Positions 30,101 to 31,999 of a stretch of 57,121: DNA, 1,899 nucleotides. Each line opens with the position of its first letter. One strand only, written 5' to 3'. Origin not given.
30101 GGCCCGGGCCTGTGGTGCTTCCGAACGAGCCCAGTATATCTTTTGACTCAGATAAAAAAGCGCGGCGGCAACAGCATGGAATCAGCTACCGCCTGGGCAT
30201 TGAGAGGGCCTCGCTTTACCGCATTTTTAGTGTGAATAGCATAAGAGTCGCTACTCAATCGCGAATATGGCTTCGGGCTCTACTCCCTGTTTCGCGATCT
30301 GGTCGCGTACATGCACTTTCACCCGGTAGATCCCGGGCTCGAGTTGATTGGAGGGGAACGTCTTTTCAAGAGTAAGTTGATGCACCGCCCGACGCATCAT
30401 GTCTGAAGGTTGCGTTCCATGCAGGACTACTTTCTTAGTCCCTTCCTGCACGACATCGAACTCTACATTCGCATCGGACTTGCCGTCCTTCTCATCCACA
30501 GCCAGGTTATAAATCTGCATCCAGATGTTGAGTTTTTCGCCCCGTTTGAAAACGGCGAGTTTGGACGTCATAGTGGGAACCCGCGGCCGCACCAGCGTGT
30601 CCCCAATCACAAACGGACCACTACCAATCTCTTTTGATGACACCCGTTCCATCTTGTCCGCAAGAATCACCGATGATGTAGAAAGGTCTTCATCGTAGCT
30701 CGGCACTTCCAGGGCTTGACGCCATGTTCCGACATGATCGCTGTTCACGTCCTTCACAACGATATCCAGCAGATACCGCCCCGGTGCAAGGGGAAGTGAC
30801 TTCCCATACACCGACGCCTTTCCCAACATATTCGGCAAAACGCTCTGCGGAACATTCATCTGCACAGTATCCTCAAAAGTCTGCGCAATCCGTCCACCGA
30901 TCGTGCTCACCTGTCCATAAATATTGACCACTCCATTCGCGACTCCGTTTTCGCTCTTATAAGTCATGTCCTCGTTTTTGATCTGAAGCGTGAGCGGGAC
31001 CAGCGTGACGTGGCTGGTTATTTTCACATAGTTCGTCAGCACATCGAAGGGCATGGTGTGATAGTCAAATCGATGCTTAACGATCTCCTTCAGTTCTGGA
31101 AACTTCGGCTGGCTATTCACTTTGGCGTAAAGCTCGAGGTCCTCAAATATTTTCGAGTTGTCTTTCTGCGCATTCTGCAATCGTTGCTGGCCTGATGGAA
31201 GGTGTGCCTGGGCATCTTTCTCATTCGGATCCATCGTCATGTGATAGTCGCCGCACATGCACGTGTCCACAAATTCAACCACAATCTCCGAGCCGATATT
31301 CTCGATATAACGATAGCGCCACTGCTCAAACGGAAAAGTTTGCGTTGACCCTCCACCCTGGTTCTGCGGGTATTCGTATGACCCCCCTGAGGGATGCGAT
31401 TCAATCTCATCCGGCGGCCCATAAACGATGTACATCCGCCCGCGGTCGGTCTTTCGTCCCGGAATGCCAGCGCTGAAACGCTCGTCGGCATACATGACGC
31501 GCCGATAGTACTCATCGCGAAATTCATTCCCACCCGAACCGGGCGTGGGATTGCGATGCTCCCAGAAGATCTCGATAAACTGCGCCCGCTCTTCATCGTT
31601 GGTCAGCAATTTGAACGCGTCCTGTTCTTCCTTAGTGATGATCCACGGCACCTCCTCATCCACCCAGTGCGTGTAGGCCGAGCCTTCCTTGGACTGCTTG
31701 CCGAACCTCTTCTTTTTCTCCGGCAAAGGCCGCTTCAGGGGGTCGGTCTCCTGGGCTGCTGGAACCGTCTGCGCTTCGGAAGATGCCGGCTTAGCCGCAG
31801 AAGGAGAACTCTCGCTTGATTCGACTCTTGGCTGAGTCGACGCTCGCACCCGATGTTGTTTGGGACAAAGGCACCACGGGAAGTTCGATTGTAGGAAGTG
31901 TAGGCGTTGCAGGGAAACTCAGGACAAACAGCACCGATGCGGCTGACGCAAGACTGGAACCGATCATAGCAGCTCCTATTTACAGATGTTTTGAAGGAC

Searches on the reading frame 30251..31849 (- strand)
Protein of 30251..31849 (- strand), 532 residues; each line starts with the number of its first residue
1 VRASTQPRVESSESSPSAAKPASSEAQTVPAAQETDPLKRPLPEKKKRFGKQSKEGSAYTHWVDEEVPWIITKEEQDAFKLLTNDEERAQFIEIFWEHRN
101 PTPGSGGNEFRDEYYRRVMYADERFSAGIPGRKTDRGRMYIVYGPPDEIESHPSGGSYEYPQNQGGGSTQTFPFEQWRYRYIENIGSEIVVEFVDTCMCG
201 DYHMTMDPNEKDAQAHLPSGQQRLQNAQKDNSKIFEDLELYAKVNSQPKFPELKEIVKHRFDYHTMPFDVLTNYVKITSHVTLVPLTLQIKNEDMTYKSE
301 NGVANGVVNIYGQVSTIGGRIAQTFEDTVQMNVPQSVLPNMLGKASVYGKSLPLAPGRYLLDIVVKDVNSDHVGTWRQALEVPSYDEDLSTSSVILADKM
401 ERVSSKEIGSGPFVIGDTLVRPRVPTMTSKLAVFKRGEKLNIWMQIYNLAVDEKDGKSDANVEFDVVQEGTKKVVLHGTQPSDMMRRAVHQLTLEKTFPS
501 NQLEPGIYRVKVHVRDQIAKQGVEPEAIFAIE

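Call 101: search_protein_families(library=ncbifam, proteins=[window:30251-31849:-], max_evalue=0.001)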
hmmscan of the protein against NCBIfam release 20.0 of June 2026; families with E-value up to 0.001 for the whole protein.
window:30251-31849:- (532 aa): 1 family
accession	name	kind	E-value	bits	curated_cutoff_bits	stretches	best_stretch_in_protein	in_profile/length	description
TIGR04514.1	GWxTD_dom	domain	3.8e-31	107.7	28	1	63-180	2-105/105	GWxTD domain-containing protein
